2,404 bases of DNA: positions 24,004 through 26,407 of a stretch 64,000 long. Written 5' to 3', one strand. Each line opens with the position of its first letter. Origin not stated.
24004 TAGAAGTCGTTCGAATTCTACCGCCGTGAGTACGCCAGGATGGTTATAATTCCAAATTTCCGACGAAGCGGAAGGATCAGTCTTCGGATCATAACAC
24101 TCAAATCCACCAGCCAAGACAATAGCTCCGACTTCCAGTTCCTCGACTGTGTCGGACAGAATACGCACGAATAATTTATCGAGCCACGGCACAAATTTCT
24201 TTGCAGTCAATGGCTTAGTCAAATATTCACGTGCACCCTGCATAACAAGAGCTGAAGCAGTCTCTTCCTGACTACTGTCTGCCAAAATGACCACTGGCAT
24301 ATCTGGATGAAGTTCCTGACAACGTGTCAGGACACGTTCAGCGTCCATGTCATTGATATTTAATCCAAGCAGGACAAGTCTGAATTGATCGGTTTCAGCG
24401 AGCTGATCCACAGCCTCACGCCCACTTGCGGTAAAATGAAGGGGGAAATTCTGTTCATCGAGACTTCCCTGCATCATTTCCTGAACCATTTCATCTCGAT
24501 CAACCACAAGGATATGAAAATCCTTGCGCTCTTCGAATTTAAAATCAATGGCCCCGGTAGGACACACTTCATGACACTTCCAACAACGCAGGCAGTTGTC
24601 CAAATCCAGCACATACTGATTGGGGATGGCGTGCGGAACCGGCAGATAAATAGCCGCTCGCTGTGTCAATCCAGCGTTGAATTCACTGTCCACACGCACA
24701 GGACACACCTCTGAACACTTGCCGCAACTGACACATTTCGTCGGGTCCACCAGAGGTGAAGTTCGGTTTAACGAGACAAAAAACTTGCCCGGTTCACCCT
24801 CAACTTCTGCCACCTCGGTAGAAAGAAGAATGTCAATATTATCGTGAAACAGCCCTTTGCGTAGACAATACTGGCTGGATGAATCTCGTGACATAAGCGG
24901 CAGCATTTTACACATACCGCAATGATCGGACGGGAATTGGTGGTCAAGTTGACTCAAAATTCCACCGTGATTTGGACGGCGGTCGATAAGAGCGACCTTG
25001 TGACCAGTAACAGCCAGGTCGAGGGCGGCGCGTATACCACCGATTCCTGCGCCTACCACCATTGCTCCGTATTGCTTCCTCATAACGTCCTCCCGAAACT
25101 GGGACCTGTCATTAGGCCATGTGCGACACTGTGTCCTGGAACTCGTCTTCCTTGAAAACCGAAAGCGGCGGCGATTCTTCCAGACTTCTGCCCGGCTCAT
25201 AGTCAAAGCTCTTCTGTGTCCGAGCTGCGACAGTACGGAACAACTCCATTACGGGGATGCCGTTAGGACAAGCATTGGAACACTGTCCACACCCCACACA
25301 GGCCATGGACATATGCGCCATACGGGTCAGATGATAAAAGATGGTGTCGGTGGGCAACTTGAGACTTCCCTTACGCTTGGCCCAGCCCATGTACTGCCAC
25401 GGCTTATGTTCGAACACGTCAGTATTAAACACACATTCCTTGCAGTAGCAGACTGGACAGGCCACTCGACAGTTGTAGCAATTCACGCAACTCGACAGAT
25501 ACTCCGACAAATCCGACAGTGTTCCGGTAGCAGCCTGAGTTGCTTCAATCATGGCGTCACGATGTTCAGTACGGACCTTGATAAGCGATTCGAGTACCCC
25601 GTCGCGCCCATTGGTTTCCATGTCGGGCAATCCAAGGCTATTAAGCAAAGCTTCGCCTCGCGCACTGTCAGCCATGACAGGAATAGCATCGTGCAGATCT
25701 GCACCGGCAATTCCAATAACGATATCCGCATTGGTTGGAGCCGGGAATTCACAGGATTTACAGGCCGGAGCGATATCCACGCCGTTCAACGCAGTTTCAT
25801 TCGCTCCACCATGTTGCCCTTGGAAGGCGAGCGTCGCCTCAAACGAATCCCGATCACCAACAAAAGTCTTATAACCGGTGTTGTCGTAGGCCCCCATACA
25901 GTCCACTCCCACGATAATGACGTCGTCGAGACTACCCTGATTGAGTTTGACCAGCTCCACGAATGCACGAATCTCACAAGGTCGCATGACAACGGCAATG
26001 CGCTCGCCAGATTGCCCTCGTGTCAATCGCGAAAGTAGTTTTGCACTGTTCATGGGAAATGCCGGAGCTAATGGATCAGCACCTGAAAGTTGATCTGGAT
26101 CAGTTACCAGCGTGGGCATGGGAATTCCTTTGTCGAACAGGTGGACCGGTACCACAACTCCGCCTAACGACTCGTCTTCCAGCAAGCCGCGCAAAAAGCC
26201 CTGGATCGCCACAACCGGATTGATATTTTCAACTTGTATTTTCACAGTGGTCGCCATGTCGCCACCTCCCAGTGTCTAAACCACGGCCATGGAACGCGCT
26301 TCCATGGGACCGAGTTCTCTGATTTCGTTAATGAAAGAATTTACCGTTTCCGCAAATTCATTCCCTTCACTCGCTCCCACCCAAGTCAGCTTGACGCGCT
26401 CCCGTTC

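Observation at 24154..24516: CheY-like pseudo-receiver domain cleanly inserted into the HdrA fold of a giant HdrL-type protein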

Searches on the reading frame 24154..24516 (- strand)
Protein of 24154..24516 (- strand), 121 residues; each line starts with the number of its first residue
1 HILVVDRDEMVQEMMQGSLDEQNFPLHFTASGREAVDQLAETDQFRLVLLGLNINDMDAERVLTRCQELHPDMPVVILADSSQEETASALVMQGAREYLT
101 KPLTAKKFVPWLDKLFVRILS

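Call 5: search_protein_families(library=pfam, proteins=[window:24154-24516:-], max_evalue=0.01)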
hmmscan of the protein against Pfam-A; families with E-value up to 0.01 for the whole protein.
window:24154-24516:- (121 aa): 1 family
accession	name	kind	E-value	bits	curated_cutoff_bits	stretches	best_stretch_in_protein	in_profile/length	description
PF00072.30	Response_reg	-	8.9e-16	58.5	30.2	1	2-108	1-106/111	Response regulator receiver domain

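Call 6: search_protein_families(library=ncbifam, proteins=[window:24154-24516:-], max_evalue=0.01)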
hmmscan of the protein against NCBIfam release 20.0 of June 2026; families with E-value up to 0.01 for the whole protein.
window:24154-24516:- (121 aa): 80 families (the best 25 are shown)
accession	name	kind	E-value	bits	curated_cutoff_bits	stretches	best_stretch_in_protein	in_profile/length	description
NF051870.1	NAssimRespRegNtrX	equivalog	2.9e-12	46.2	600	1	2-109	4-112/452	nitrogen assimilation response regulator NtrX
TIGR01818.1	ntrC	equivalog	3.5e-12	45.9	558.6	1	2-109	1-107/463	nitrogen regulation protein NR(I)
NF007689.0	PRK10365.1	equivalog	5.6e-12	45.2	760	1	2-112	8-117/441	sigma-54-dependent response regulator transcription factor ZraR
NF040689.1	MtrAB_MtrA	equivalog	1.1e-11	44.5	300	1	2-109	1-106/219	MtrAB system response regulator MtrA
NF041946.1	LuxO_transreg_Vib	equivalog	2.7e-11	42.9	800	1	11-107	8-103/463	quorum-sensing sigma-54 dependent transcriptional regulator LuxO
NF011695.0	PRK15115.1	equivalog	6.7e-11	41.6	763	1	1-106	8-112/445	two-component system response regulator GlrR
NF007005.1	PRK09468.1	equivalog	7.4e-11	41.9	331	1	1-109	5-112/237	osmolarity response regulator transcription factor OmpR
NF045991.1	RespRegCtrARhodob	equivalog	8.5e-11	42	350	1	2-110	3-110/224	response regulator transcription factor CtrA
NF007928.2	PRK10643.1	equivalog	9.2e-11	41.8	330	1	2-107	3-107/216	two-component system response regulator PmrA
NF008469.0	PRK11361.1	equivalog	1.1e-10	40.8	714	1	2-104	7-108/461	acetoacetate metabolism transcriptional regulator AtoC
NF045505.1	RR_RssB_Pseudo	equivalog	1.2e-09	37.7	700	1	2-104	8-109/394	two-component system response regulator RssB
TIGR02154.1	PhoB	equivalog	3.8e-09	36.2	296.2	1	2-116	5-120/226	phosphate regulon transcriptional regulator PhoB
NF040534.1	resp_reg_YycF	equivalog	6.3e-09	35.4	340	1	2-109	3-108/231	response regulator YycF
NF033120.0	vanR_FM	exception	9e-09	35.3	460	1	2-110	6-112/231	vancomycin resistance response regulator transcription factor, VanR-F/VanR-M family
TIGR01387.1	cztR_silR_copR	subfamily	9.6e-09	35.2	279.2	1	2-108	1-106/218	heavy metal response regulator transcription factor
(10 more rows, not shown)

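Call 7: search_solved_structures(query=window:24154-24516:-, show_alignments=4, max_evalue=0.001)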
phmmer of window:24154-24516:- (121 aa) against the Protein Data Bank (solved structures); distinct sequences matched with E-value up to 0.001: 87 (the best 60 are shown).
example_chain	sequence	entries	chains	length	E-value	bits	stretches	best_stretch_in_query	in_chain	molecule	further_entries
3f6p_A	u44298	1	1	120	1.7e-08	38.1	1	2-109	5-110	Transcriptional regulatory protein yycF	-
2zwm_A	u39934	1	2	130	2e-08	37.9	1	2-109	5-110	Transcriptional regulatory protein yycF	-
3eq2_A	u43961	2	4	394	6.1e-08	36.3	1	2-104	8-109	Probable two-component response regulator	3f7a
1zit_A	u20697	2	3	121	1.6e-07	35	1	2-112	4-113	transcriptional regulator (NtrC family)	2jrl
1zy2_A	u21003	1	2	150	3e-07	34.1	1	2-108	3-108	transcriptional regulator NtrC1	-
4d6x_A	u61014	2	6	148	6.3e-07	33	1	2-109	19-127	BACTERIAL REGULATORY, FIS FAMILY PROTEIN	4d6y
9ji3_J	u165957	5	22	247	7.7e-07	32.8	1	2-112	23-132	DNA-binding response regulator | Possible two component system response transcriptional positive regulator PhoP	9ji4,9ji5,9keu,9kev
3r0j_A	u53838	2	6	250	7.9e-07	32.7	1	2-112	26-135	POSSIBLE TWO COMPONENT SYSTEM RESPONSE TRANSCRIPTIONAL POSITIVE REGULATOR PHOP | Response regulator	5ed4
1mvo_A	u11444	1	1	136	9.1e-07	32.5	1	2-107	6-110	PhoP response regulator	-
1zgz_A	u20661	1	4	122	9.8e-07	32.4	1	1-118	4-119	TorCAD operon transcriptional regulatory protein torR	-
3dzd_A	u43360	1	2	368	1.1e-06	32.3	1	2-112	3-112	Transcriptional regulator (NtrC family)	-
1ny5_A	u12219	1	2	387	2.3e-06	31.3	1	2-108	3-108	transcriptional regulator (NtrC family)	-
6rh1_C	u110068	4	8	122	2.5e-06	31.1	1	2-112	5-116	Response regulator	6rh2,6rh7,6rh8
4l4u_A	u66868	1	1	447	2.6e-06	31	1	2-108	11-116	Transcriptional regulator (NtrC family)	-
4qpj_C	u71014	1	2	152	3e-06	30.9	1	2-108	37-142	Cell cycle response regulator CtrA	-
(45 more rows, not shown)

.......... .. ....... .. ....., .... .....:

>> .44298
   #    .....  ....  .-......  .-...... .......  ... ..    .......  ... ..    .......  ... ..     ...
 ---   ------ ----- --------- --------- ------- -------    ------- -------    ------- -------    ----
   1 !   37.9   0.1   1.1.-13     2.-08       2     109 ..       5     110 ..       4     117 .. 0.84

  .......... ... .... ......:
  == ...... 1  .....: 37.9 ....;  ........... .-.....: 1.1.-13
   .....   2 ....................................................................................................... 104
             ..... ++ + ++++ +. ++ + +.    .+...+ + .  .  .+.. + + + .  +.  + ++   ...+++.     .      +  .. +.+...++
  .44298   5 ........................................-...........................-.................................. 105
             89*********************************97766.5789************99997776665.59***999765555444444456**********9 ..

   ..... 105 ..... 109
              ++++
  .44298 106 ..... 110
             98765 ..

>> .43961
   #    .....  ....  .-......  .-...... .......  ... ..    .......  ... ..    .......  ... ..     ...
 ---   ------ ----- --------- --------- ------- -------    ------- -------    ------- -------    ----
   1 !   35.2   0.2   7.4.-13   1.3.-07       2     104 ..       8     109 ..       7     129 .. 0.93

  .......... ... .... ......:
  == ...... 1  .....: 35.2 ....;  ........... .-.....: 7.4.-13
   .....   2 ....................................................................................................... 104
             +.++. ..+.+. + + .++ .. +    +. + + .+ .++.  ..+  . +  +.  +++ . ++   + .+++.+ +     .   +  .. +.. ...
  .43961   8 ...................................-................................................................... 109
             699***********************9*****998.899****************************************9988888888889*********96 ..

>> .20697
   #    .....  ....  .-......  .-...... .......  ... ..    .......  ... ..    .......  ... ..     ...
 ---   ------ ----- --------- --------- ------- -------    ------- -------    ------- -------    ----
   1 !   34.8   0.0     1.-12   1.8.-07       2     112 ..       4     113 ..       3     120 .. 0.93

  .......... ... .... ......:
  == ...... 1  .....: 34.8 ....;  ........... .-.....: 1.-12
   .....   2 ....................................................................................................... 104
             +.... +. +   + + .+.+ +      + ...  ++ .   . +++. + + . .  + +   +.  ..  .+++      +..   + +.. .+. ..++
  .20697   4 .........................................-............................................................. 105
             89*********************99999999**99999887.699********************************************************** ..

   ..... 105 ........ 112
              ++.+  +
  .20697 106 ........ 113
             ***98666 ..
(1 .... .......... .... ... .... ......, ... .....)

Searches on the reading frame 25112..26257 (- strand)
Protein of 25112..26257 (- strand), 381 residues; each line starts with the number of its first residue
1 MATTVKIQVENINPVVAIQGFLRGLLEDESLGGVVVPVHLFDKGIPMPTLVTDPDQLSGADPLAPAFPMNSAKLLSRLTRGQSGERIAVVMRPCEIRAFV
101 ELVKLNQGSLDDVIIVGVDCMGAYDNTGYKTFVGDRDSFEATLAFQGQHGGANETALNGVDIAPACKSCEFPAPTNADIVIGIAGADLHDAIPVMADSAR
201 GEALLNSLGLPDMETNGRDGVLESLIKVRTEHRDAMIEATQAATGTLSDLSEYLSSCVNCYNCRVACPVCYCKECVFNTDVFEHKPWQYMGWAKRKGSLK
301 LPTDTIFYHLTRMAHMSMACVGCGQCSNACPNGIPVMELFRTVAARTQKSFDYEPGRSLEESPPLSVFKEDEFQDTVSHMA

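Call 5: search_protein_families(library=pfam, proteins=[window:25112-26257:-], max_evalue=0.01)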
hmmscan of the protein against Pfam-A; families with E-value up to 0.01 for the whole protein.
window:25112-26257:- (381 aa): 11 families
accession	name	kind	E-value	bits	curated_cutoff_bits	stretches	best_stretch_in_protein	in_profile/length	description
PF04432.18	FrhB_FdhB_C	-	7.8e-09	36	23.3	1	85-207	2-135/150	Coenzyme F420 hydrogenase/dehydrogenase, beta subunit C terminus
PF13183.11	Fer4_8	-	5e-08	33.8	27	1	254-334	2-68/68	4Fe-4S dicluster domain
PF13534.11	Fer4_17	-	5.3e-06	27.3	22.2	1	272-334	8-60/61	4Fe-4S dicluster domain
PF13237.11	Fer4_10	-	0.0003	21.1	25.5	1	317-332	6-21/53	4Fe-4S dicluster domain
PF00037.32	Fer4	-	0.00035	20.7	21.1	1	319-334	7-22/24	4Fe-4S binding domain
PF12797.12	Fer4_2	-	0.00048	20.4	24.5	1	316-331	6-21/22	4Fe-4S binding domain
PF13187.11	Fer4_9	-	0.00065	20.1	27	1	319-346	1-28/52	4Fe-4S dicluster domain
PF12798.12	Fer4_3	-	0.0058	17.8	27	0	320-334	1-15/15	4Fe-4S binding domain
PF12837.12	Fer4_6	-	0.006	16.9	25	1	319-334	8-23/24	4Fe-4S binding domain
PF17179.9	Fer4_22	-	0.0066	17.7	27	0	256-334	1-95/95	4Fe-4S dicluster domain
PF12838.12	Fer4_7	-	0.0099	16.8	27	1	256-334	1-52/52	4Fe-4S dicluster domain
